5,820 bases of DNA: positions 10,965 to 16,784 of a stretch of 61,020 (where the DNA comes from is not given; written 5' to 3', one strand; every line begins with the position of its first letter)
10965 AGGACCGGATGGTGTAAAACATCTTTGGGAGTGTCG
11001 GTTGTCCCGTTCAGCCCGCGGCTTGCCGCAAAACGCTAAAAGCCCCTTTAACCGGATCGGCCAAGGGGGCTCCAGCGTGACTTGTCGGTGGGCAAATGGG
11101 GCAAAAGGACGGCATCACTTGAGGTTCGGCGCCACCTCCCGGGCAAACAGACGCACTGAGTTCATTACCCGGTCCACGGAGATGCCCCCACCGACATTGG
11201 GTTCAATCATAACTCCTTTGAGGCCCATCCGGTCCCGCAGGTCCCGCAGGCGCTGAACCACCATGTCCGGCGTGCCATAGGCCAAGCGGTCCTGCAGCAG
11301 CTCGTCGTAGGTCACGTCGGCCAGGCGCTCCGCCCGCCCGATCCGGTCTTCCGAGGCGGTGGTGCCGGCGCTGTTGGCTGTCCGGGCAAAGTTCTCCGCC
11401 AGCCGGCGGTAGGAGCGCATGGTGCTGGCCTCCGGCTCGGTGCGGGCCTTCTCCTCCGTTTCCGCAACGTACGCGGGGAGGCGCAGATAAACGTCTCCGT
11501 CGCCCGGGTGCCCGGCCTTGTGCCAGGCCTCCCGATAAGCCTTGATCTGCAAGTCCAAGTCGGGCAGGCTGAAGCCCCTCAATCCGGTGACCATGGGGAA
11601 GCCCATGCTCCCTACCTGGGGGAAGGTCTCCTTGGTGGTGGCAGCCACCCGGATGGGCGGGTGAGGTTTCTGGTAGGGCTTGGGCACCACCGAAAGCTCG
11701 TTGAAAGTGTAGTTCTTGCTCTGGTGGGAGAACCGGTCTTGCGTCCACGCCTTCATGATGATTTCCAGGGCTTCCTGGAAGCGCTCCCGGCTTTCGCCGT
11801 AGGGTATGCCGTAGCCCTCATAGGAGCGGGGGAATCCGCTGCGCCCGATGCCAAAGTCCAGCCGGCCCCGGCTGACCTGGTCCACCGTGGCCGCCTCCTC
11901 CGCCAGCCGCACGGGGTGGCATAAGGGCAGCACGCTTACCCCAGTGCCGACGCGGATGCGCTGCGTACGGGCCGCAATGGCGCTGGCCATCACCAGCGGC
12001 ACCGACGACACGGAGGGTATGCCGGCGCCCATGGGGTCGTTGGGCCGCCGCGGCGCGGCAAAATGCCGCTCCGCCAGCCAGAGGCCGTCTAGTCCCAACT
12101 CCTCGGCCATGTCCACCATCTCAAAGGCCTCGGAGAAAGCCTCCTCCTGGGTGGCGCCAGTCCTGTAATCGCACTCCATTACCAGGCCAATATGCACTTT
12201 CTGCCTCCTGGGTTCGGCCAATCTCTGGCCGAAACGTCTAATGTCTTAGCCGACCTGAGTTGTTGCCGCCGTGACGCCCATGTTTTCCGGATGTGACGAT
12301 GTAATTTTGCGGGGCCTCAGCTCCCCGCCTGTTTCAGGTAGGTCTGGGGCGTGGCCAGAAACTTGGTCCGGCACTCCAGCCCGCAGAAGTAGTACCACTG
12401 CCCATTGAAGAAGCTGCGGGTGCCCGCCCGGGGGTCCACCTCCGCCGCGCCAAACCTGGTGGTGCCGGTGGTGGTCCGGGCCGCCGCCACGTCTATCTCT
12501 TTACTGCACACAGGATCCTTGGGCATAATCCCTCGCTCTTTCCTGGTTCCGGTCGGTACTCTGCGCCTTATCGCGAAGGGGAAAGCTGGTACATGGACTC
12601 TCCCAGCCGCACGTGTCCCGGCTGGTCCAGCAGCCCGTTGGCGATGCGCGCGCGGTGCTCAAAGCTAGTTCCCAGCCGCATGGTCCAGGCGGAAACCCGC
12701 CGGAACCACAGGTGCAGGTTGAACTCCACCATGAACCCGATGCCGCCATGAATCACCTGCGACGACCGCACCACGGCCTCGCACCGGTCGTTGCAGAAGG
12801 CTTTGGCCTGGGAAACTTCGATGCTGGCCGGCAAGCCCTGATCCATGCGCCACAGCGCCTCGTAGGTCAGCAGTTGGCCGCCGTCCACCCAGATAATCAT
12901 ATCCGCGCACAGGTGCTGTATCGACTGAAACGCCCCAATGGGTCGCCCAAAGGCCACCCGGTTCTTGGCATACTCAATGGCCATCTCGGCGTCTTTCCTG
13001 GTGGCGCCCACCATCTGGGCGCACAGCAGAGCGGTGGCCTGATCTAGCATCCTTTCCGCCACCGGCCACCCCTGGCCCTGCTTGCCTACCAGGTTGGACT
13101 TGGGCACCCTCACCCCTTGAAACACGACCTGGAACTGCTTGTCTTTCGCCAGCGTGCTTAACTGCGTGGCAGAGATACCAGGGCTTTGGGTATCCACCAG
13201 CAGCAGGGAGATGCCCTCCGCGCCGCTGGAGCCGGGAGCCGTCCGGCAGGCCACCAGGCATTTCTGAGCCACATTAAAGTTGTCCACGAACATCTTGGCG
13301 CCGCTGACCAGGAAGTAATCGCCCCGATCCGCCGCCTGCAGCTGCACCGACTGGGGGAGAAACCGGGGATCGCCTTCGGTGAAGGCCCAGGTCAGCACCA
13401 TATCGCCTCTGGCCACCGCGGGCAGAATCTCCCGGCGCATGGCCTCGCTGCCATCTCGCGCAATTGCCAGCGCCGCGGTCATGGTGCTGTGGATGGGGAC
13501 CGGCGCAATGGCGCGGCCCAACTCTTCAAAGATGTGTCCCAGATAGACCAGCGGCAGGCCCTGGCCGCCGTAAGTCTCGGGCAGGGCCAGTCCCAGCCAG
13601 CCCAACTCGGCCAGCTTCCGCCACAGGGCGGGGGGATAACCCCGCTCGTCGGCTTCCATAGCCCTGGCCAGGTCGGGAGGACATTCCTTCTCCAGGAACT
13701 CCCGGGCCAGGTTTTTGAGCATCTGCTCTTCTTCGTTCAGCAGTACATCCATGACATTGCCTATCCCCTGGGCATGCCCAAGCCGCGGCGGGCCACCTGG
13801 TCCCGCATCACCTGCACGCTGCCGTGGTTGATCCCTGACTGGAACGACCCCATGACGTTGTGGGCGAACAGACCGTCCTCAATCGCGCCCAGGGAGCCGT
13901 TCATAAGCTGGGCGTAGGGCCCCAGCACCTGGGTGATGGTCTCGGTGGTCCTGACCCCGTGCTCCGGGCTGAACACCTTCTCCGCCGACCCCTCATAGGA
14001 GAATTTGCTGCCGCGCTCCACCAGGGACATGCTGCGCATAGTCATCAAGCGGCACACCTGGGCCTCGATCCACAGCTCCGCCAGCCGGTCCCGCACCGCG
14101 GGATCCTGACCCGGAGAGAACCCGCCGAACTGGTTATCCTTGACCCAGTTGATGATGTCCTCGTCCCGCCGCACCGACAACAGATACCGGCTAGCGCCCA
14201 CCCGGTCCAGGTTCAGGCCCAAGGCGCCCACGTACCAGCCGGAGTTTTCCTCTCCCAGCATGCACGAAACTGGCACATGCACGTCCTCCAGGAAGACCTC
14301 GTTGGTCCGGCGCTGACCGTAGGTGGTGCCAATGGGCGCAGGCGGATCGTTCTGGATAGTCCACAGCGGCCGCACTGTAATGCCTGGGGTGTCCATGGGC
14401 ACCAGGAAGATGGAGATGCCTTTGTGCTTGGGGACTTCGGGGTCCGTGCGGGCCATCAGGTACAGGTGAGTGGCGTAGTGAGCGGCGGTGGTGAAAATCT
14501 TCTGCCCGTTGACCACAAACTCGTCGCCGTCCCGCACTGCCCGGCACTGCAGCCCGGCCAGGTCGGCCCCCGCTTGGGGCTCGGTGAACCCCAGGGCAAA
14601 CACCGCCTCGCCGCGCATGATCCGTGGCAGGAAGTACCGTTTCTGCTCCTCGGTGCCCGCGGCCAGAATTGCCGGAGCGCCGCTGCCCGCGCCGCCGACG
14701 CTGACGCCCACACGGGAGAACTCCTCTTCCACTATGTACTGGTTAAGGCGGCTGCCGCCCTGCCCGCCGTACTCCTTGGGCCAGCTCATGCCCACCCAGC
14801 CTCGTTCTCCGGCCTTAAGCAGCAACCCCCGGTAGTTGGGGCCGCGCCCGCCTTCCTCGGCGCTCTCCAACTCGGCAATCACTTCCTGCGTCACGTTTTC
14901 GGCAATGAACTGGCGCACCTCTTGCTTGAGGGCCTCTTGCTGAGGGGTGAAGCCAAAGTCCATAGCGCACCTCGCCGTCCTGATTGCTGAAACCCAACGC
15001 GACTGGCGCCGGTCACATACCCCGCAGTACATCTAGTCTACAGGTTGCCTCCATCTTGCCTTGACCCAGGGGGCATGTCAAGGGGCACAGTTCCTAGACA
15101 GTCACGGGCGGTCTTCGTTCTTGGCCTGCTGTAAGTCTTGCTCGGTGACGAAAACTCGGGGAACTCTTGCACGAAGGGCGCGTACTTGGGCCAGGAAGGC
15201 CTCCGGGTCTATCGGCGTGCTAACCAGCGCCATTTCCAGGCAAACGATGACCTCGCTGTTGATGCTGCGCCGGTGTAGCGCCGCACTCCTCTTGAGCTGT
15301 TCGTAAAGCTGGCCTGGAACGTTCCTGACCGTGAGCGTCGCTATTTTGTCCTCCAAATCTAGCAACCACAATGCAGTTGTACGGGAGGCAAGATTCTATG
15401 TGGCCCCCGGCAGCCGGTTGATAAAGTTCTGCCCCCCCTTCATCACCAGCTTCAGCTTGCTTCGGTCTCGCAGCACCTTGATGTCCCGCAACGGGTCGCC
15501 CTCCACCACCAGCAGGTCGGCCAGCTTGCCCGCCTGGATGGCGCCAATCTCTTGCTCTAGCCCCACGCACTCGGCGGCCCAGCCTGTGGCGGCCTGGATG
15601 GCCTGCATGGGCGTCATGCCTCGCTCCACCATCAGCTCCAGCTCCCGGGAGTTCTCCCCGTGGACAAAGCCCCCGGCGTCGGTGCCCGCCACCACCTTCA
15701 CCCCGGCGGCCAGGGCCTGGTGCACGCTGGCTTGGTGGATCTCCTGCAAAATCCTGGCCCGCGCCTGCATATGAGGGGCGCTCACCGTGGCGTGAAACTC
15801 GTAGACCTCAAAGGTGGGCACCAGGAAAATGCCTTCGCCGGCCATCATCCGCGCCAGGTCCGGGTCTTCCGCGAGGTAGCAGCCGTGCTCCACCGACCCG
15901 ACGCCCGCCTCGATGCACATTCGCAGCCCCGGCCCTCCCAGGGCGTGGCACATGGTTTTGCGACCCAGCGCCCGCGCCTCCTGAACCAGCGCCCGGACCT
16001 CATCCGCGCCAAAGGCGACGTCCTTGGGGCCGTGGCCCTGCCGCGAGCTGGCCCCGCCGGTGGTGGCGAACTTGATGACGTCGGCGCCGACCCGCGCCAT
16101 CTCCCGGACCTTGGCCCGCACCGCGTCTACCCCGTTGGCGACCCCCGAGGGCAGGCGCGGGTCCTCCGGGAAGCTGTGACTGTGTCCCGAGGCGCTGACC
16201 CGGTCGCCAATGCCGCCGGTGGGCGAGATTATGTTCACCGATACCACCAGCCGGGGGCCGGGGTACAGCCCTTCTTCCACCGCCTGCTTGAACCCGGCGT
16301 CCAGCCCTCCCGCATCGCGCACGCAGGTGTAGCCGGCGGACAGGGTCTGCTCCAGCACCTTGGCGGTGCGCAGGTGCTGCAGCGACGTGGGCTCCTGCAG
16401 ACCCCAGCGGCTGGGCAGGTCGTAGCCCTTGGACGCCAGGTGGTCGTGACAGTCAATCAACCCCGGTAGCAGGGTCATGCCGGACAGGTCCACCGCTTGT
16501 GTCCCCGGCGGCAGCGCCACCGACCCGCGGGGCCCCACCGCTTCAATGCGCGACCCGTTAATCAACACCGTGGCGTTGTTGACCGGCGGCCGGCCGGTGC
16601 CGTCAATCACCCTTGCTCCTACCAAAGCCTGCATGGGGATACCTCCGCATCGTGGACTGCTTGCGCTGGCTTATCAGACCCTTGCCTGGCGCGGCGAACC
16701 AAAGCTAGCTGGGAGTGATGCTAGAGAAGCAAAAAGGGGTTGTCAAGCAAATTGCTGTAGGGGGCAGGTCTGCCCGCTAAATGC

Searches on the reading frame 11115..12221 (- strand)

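Call 55: search_protein_families(library=pfam, proteins=[window:11115-12221:-], max_evalue=0.00001)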
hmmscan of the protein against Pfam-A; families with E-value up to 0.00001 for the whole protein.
window:11115-12221:- (368 aa): 1 family
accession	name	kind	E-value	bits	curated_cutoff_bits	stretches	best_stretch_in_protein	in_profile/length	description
PF00296.26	Bac_luciferase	-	8.5e-65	219.6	27.9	1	22-331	14-310/314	Luciferase-like monooxygenase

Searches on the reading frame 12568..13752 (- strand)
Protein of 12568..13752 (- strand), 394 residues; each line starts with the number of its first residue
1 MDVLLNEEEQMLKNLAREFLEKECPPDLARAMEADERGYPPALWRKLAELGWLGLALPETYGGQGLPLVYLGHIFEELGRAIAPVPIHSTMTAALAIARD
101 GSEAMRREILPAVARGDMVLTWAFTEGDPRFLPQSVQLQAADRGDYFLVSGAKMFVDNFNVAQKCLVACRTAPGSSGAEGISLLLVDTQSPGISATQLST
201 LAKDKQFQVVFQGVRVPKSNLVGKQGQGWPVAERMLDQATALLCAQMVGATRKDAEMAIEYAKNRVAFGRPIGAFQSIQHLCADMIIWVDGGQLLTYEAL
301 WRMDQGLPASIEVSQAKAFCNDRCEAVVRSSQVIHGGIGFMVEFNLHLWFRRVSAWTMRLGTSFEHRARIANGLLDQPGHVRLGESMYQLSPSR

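Call 55: search_protein_families(library=pfam, proteins=[window:12568-13752:-], max_evalue=0.00001)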
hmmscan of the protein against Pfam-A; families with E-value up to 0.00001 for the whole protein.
window:12568-13752:- (394 aa): 4 families
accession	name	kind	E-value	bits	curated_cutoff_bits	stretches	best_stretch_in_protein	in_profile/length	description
PF00441.29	Acyl-CoA_dh_1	-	2.7e-29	102.7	22.4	1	226-374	1-149/150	Acyl-CoA dehydrogenase, C-terminal domain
PF02771.21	Acyl-CoA_dh_N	-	3e-27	95.7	22.9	1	6-117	1-113/113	Acyl-CoA dehydrogenase, N-terminal domain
PF02770.24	Acyl-CoA_dh_M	-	2.3e-08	34.6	33.3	1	123-200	3-80/97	Acyl-CoA dehydrogenase, middle domain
PF08028.16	Acyl-CoA_dh_2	-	4.2e-06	27.5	22.7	0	242-355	2-125/134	Acyl-CoA dehydrogenase, C-terminal domain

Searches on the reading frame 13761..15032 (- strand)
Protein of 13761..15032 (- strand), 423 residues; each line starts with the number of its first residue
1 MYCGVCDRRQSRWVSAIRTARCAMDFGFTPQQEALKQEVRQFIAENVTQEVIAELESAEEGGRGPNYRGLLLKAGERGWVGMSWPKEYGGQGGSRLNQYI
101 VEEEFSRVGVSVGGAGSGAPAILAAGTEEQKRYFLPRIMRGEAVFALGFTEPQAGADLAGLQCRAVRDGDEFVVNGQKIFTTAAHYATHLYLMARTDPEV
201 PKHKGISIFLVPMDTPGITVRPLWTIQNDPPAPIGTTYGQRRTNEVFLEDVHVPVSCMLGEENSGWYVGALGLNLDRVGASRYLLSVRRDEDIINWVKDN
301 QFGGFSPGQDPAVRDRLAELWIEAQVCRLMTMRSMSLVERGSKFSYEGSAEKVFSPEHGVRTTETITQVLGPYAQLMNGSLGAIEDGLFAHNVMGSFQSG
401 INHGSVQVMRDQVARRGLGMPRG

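Call 55: search_protein_families(library=pfam, proteins=[window:13761-15032:-], max_evalue=0.00001)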
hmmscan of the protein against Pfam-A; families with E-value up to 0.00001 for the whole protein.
window:13761-15032:- (423 aa): 3 families
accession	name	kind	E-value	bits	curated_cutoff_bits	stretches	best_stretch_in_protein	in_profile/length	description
PF02771.21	Acyl-CoA_dh_N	-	3.3e-24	85.9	22.9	1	29-142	1-113/113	Acyl-CoA dehydrogenase, N-terminal domain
PF02770.24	Acyl-CoA_dh_M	-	1.5e-21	76.8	33.3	1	146-225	1-80/97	Acyl-CoA dehydrogenase, middle domain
PF00441.29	Acyl-CoA_dh_1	-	4.3e-15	56.6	22.4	1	263-417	1-149/150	Acyl-CoA dehydrogenase, C-terminal domain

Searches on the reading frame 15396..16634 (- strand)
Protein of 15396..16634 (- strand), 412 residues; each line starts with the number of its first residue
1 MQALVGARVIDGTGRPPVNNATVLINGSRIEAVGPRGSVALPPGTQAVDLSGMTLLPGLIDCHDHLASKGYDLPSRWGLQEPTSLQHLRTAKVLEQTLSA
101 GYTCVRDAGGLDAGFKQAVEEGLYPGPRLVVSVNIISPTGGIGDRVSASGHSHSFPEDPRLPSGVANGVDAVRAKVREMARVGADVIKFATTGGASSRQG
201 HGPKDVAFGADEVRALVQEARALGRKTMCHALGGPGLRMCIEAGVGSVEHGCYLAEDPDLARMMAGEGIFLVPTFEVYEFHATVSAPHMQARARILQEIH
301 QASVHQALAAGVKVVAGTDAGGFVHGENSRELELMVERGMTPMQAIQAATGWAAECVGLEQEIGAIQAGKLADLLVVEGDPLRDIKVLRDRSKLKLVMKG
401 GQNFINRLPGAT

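Call 55: search_protein_families(library=pfam, proteins=[window:15396-16634:-], max_evalue=0.00001)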
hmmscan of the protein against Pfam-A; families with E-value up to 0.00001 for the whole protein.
window:15396-16634:- (412 aa): 2 families
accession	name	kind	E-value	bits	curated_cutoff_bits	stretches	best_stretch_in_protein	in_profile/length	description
PF01979.26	Amidohydro_1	-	1.3e-45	156.6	25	1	54-402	1-343/345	Amidohydrolase family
PF07969.17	Amidohydro_3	-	1.4e-18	68.1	29.7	1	93-401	164-468/472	Amidohydrolase family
